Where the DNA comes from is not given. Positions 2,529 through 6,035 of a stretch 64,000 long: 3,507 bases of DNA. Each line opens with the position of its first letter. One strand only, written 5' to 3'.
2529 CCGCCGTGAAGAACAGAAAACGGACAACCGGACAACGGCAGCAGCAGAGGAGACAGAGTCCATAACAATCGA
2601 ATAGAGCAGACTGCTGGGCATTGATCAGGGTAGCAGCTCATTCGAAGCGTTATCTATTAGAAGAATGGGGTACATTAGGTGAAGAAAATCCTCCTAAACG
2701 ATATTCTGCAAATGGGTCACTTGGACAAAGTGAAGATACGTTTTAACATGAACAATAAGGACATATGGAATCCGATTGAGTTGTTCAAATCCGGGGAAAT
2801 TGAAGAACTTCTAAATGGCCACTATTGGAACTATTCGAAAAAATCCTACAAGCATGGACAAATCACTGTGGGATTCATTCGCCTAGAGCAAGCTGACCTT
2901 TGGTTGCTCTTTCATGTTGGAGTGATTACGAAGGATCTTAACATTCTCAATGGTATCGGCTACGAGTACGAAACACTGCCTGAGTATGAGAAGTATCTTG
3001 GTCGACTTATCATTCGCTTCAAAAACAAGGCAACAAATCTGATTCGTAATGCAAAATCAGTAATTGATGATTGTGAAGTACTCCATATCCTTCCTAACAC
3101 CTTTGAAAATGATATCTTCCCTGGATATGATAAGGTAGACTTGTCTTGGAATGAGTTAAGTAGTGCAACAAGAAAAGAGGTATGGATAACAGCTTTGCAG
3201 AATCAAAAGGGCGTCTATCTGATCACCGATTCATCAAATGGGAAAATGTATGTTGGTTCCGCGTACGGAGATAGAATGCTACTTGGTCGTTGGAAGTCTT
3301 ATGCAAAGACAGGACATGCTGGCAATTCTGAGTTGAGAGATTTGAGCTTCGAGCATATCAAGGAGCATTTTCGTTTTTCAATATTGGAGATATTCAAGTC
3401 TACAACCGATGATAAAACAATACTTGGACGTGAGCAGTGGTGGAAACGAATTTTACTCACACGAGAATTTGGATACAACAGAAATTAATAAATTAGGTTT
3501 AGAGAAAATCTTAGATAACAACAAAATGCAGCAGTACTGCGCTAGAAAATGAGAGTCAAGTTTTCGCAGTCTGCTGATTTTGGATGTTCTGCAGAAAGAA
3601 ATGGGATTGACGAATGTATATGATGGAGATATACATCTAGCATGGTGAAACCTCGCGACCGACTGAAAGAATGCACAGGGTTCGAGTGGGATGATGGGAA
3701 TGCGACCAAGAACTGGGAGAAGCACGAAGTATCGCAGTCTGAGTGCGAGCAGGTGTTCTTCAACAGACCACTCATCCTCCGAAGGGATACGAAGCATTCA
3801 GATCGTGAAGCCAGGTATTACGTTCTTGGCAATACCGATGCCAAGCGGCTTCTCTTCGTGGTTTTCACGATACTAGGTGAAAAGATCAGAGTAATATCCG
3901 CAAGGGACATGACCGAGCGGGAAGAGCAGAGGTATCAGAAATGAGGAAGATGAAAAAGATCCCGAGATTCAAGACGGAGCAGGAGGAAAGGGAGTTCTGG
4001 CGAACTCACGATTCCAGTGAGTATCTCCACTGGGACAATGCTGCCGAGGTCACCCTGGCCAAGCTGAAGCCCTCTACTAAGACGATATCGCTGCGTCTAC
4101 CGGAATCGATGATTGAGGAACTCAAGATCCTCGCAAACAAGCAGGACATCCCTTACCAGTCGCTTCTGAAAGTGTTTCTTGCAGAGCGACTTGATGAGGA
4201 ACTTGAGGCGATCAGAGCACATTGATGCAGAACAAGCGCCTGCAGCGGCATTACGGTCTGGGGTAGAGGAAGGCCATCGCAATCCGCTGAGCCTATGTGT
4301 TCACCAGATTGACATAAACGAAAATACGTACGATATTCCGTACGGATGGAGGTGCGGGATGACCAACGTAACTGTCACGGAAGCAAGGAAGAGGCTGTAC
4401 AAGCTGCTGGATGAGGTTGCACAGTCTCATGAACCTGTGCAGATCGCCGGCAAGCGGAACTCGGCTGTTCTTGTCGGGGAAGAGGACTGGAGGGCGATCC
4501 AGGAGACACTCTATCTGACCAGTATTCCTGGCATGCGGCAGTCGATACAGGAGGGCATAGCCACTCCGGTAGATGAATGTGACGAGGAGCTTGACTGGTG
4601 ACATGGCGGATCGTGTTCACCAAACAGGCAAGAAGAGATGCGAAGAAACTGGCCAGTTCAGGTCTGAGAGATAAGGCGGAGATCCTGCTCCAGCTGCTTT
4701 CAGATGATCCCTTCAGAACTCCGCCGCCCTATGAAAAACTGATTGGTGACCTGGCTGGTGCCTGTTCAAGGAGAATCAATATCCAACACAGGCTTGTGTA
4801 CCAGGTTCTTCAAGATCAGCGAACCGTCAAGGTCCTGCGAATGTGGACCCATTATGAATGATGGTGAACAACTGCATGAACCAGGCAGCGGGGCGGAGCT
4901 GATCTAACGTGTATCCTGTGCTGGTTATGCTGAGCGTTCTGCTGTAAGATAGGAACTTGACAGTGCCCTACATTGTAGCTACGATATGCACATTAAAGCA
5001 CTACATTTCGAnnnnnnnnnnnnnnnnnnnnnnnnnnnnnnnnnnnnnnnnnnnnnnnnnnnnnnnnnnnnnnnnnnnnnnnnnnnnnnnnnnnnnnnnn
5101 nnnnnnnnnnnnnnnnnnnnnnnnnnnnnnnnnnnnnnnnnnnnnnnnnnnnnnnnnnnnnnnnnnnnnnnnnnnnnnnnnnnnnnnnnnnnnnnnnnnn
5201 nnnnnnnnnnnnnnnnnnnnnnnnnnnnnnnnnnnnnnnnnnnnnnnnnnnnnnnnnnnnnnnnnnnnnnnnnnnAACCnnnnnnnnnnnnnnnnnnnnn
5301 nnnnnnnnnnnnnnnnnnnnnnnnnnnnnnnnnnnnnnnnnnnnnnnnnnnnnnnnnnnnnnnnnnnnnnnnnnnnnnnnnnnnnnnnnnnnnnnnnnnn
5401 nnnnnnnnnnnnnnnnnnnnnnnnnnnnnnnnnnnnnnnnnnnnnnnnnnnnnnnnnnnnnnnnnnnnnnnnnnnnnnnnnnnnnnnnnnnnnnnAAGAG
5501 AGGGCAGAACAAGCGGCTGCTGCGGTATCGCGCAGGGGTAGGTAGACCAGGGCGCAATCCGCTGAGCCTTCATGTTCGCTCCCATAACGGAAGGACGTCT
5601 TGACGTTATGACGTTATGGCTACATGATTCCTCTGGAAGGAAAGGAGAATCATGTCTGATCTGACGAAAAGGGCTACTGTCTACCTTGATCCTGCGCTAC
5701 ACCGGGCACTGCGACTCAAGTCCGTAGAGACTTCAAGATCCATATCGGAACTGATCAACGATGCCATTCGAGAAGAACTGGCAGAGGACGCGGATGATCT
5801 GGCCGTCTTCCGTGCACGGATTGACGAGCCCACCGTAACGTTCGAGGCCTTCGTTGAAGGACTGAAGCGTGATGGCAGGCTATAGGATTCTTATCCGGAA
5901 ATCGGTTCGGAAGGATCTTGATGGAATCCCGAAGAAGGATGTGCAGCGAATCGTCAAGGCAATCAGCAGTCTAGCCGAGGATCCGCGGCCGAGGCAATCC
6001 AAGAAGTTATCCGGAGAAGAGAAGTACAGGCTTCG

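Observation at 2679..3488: AT-rich cassette encoding an unknown N-terminal domain fused to a GIY-YIG nuclease: a candidate single-gene defence or addiction function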

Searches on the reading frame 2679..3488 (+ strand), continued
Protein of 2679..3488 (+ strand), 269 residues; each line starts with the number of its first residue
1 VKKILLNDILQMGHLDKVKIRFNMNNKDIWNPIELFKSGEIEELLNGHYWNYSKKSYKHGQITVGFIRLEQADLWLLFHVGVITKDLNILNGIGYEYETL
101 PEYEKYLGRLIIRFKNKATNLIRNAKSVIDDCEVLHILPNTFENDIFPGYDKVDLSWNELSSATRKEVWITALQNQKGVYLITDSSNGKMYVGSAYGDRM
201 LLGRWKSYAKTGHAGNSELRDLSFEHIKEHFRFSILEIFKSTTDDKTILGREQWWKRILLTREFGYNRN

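Call 81: search_dna_similar(query=window:2679-3488:+, collection=phages, mode=protein, max_rows=15)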
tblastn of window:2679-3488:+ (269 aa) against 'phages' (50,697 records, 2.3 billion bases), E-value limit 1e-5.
Records with a match: 3; places in all: 3; records where one place covers at least 80% of the query: 2.
Best place of each record, by identity: <60% 3.
By first word of the organism name: Klebsiella 2; Bacteriophage 1.
By host as written in the record: Klebsiella pneumoniae ST13-OXA48 1; Klebsiella pneumoniae subsp. pneumoniae LC-1825/18 1; - 1.
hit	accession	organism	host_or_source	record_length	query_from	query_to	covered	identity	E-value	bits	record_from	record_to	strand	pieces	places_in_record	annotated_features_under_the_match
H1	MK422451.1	Klebsiella phage ST13-OXA48phi12.3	Klebsiella pneumoniae ST13-OXA48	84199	41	269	85%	31.9%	2e-24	107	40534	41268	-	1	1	GIY-YIG nuclease family protein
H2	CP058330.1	Klebsiella phage vB_Kpn_1825-KPC53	Klebsiella pneumoniae subsp. pneumoniae ...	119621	41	269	85%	31.9%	2e-24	107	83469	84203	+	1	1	record has no annotation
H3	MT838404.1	Bacteriophage sp.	human fecal samples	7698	169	269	38%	48.1%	8e-18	89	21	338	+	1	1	record has no annotation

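Call 82: search_dna_similar(query=window:2679-3488:+, collection=plasmids, mode=protein, max_rows=15)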
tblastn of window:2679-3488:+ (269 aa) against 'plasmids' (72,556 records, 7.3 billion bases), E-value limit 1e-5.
Records with a match: 431; places in all: 436; records where one place covers at least 80% of the query: 124.
Best place of each record, by identity: 60-80% 2; <60% 429.
By first word of the organism name: Klebsiella 207; Enterobacter 69; Bacillus 33; Lactiplantibacillus 14; Pediococcus 7; Acinetobacter 7; Alteromonas 7; Sphingobium 7; Lactobacillus 6; Escherichia 6; and 39 more.
By predicted mobility (MOB-suite, as given by PLSDB): non-mobilizable 257; conjugative 125; mobilizable 49.
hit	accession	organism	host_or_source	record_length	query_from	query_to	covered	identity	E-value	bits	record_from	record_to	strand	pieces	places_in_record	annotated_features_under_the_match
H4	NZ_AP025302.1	Persicobacter psychrovividus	-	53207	3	269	99%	64.6%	2e-114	368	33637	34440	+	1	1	GIY-YIG nuclease family protein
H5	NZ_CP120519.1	Weissella confusa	whole organism,fermented food (Kim Chi)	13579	4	269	99%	44.5%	6e-63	220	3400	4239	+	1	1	GIY-YIG nuclease family protein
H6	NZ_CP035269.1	Weissella cibaria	cell culture,food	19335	4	269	99%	44.5%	1e-62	219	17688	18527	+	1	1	GIY-YIG nuclease family protein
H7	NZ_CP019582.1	Lactobacillus helveticus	Homo sapiens,feces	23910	4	269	99%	44.0%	1e-62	219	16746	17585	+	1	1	GIY-YIG nuclease family protein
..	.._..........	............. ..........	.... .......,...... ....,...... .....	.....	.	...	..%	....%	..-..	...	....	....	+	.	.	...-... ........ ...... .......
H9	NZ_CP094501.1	Lactobacillus helveticus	kefir grains,pure culture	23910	4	269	99%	44.0%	1e-62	219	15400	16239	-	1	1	GIY-YIG nuclease family protein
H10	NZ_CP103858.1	Lactobacillus helveticus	Homo sapiens,cell culture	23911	4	269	99%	44.0%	1e-62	219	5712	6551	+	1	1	GIY-YIG nuclease family protein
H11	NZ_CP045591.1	Lactobacillus helveticus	cell culture,probitic products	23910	4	269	99%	44.0%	1e-62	219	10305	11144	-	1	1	GIY-YIG nuclease family protein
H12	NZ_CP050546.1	Levilactobacillus brevis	Single cell,Makgeolli (Korean ...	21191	4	269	99%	43.6%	6e-62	217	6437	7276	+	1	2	GIY-YIG nuclease family protein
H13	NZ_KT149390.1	Lactiplantibacillus plantarum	fermented meat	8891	1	269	100%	42.9%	3e-59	209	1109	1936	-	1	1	GIY-YIG nuclease family protein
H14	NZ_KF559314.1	Latilactobacillus sakei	-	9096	4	269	99%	42.9%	1e-61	216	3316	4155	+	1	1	GIY-YIG nuclease family protein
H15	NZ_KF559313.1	Latilactobacillus sakei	-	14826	4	269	99%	42.9%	1e-61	216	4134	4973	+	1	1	GIY-YIG nuclease family protein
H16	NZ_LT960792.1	Latilactobacillus sakei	French dry-type Pork sausage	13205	4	269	99%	42.9%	1e-61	216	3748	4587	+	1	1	GIY-YIG nuclease family protein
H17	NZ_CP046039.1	Latilactobacillus sakei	cell culture,kimchi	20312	4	269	99%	42.9%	1e-61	216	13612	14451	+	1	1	GIY-YIG nuclease family protein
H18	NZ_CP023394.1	Lactococcus raffinolactis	cell culture,kimchi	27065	4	269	99%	42.9%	1e-60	213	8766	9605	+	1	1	GIY-YIG nuclease family protein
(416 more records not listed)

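Call 91: search_solved_structures(query=A5, max_evalue=10)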
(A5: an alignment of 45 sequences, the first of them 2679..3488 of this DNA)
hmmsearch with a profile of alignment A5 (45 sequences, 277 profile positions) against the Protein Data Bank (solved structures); distinct sequences matched with E-value up to 10: 3.
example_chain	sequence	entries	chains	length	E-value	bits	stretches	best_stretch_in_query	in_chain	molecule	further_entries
1mk0_A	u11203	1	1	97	2.1e-12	50.1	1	180-275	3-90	Intron-associated endonuclease 1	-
1ln0_A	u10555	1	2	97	3.3e-12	49.4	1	180-275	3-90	intron-associated endonuclease 1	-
1yd6_A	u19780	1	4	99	0.00089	21.8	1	172-236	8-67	UvrC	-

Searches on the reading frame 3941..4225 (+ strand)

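Call 40: search_protein_families(library=pfam, proteins=[window:3941-4225:+], max_evalue=0.01)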
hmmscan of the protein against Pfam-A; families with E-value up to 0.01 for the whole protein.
window:3941-4225:+ (94 aa): 1 family
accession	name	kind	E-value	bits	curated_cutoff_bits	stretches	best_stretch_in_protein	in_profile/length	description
PF12441.14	CopG_antitoxin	-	3.1e-33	114.8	28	1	5-82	1-78/79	CopG antitoxin of type II toxin-antitoxin system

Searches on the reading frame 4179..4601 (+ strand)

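Call 40: search_protein_families(library=pfam, proteins=[window:4179-4601:+], max_evalue=0.01)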
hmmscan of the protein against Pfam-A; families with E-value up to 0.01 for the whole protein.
window:4179-4601:+ (140 aa): 1 family
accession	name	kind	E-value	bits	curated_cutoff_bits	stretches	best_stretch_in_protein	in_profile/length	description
PF02604.26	PhdYeFM_antitox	-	1.6e-18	66.7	29.8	1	61-129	1-70/74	Antitoxin Phd_YefM, type II toxin-antitoxin system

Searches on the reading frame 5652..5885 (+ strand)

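Call 40: search_protein_families(library=pfam, proteins=[window:5652-5885:+], max_evalue=0.01)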
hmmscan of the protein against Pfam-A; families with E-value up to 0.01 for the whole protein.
window:5652-5885:+ (77 aa): 2 families
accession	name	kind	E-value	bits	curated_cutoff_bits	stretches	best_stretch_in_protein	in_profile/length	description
PF20605.4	Antitox_RHH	-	0.00039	21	27.2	1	9-39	8-38/50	Antitoxin-like ribbon-helix-helix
PF01402.27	RHH_1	-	0.0024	18.2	20.5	1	9-44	3-38/39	Ribbon-helix-helix protein, copG family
